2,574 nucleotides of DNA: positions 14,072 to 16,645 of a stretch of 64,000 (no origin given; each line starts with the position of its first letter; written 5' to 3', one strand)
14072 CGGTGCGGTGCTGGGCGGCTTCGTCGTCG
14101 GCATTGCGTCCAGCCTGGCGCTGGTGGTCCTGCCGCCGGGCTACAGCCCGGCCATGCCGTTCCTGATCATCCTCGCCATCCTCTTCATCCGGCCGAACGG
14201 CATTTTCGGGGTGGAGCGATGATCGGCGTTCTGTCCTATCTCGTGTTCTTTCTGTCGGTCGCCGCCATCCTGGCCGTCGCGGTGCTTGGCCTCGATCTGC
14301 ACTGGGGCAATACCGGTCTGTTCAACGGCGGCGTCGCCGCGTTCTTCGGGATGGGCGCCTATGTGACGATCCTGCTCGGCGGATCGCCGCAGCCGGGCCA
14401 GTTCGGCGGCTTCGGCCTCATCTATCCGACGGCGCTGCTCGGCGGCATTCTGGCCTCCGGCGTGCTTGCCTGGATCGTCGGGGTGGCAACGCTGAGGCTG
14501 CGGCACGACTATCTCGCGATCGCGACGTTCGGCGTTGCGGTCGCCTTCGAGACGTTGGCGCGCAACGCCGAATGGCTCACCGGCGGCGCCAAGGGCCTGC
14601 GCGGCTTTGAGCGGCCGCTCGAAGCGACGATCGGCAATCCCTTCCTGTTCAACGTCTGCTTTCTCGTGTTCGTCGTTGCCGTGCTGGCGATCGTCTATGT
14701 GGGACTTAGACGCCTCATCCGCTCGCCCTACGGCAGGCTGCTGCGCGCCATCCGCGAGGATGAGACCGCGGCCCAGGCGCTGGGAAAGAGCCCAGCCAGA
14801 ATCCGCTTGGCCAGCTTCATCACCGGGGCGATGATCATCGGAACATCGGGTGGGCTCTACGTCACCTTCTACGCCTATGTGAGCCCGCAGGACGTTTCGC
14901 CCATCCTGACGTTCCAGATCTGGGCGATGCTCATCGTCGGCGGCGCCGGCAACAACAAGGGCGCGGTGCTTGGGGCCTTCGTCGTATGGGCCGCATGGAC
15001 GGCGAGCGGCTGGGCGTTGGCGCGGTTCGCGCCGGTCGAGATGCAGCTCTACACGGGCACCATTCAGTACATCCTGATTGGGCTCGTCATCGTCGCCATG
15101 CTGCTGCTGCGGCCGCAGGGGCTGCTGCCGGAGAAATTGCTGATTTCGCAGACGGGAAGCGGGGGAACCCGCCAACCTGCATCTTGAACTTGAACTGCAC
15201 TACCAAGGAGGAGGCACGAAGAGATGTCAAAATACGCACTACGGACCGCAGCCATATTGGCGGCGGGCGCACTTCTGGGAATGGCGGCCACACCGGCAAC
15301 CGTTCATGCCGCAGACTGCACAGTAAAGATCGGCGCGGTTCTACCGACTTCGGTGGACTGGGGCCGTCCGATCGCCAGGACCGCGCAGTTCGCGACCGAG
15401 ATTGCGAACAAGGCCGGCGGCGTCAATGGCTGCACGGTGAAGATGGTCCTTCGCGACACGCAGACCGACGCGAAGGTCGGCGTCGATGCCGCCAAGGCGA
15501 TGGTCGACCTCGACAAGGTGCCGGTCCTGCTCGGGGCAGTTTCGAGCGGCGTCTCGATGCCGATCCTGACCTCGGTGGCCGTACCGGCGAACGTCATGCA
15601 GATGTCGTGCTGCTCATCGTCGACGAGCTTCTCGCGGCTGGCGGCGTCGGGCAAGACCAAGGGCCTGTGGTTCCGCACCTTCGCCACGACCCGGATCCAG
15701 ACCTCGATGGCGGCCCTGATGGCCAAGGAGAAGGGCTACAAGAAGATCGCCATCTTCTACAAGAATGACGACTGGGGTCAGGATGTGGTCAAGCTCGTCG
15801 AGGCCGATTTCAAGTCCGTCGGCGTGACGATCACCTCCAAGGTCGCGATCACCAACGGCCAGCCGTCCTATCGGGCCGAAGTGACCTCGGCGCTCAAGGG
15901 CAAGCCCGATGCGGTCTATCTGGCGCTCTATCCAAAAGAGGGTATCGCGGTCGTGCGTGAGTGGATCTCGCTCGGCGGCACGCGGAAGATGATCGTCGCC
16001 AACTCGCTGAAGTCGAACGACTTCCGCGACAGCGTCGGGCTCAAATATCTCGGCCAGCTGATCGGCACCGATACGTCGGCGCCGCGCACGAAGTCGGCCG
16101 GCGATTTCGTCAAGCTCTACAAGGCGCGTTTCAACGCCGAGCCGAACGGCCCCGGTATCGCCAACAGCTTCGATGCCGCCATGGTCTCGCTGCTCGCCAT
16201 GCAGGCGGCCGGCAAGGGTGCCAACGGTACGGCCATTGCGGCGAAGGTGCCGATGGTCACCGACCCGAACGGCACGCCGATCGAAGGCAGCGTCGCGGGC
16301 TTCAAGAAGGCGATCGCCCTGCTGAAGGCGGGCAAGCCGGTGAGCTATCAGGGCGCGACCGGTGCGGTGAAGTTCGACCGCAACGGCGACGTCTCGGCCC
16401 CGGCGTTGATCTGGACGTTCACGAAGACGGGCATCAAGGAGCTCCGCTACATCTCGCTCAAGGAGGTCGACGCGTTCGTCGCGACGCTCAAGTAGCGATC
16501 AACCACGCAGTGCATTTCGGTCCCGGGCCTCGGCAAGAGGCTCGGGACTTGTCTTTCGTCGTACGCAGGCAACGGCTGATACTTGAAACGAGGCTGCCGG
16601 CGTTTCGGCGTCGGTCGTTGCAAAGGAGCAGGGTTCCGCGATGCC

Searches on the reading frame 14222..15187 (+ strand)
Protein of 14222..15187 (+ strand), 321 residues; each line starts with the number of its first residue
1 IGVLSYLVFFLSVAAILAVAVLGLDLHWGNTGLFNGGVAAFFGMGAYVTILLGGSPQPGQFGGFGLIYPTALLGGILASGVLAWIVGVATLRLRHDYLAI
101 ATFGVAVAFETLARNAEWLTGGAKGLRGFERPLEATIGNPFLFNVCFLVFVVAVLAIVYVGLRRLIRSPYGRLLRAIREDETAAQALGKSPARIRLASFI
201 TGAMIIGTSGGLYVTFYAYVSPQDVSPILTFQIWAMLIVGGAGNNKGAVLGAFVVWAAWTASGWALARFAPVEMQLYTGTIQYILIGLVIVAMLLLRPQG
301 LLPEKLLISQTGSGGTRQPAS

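Call 17: search_protein_families(library=pfam, proteins=[window:14222-15187:+], max_evalue=0.001)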
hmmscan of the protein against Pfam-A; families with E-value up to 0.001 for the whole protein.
window:14222-15187:+ (321 aa): 1 family
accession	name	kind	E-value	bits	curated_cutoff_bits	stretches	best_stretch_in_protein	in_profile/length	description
PF02653.21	BPD_transp_2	-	2.1e-41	142.3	26.8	1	7-294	2-269/269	Branched-chain amino acid transport system / permease component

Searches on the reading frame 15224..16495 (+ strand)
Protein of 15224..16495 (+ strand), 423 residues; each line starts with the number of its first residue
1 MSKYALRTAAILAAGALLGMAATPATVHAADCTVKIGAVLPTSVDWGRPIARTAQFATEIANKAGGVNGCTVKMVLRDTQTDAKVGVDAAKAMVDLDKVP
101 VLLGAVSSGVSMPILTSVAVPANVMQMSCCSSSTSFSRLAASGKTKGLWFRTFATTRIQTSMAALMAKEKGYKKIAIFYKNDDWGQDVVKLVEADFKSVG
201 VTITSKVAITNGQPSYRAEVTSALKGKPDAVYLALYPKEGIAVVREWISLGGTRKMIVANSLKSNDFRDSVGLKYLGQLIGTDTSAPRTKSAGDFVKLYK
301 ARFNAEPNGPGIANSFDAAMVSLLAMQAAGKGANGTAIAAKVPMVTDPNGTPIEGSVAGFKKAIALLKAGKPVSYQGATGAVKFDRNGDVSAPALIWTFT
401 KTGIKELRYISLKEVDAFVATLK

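Call 17: search_protein_families(library=pfam, proteins=[window:15224-16495:+], max_evalue=0.001)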
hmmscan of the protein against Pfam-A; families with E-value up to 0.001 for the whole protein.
window:15224-16495:+ (423 aa): 3 families
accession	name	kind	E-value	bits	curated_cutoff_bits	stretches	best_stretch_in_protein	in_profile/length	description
PF13458.12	Peripla_BP_6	-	1e-37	131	31.7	1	33-341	1-307/343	Periplasmic binding protein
PF01094.35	ANF_receptor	-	4.2e-25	89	25.4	1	53-400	5-351/353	Receptor family ligand binding region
PF13433.12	Peripla_BP_5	-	8.4e-07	28.8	27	1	49-108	19-78/363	Periplasmic binding protein domain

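Call 29: search_solved_structures(query=window:15224-16495:+, max_evalue=0.00001)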
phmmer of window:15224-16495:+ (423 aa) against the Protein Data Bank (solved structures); distinct sequences matched with E-value up to 0.00001: 13.
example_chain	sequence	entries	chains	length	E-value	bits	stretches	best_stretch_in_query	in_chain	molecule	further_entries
4n0q_A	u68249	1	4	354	2.5e-15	59.5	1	28-355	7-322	Leu/Ile/Val-binding protein homolog 3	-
3td9_A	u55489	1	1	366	6.5e-15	58.1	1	33-331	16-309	Branched chain amino acid ABC transporter, periplasmic amino acid-binding protein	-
3ipc_A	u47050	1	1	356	7.3e-14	54.7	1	31-306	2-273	ABC transporter, substrate binding protein (Amino acid)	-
3ip5_A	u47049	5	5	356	7.8e-14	54.6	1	31-306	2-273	ABC transporter, substrate binding protein (Amino acid)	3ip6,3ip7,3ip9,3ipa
4obb_A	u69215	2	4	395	2e-11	46.6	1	31-321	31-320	Amino acid/amide ABC transporter substrate-binding protein, HAAT family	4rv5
4nqr_A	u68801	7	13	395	8.8e-11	44.5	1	31-307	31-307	Amino acid/amide ABC transporter substrate-binding protein, HAAT family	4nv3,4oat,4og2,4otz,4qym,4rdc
3hut_A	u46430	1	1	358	3.2e-10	42.7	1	43-332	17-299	putative branched-chain amino acid ABC transporter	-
4mlc_A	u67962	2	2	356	8.6e-10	41.3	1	51-325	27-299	Extracellular ligand-binding receptor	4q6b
4gnr_A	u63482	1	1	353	7.6e-09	38.2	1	44-333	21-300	ABC transporter substrate-binding protein-branched chain amino acid transport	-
3sg0_A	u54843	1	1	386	2.2e-07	33.3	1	17-239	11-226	Extracellular ligand-binding receptor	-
4ey3_A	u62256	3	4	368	1.4e-06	30.7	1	30-344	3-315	Twin-arginine translocation pathway signal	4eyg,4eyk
3lop_A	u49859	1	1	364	2e-06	30.2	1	46-273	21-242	Substrate binding periplasmic protein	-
4dqd_A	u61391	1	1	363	2.5e-06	29.9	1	61-239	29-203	Extracellular ligand-binding receptor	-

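Call 31: search_protein_families(library=ncbifam, proteins=[window:15224-16495:+], max_evalue=0.01)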
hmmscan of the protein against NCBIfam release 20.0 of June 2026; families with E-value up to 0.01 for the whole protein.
window:15224-16495:+ (423 aa): 3 families
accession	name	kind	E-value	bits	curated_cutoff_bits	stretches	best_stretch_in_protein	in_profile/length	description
NF011933.0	PRK15404.1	subfamily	3.5e-14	52.7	477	1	18-341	11-329/370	high-affinity branched-chain amino acid ABC transporter substrate-binding protein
TIGR03407.1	urea_ABC_UrtA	exception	2.6e-05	23.3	492.75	1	53-267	23-233/361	urea ABC transporter substrate-binding protein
TIGR03669.1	urea_ABC_arch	equivalog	0.00028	20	494.8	1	47-109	17-79/375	urea ABC transporter substrate-binding protein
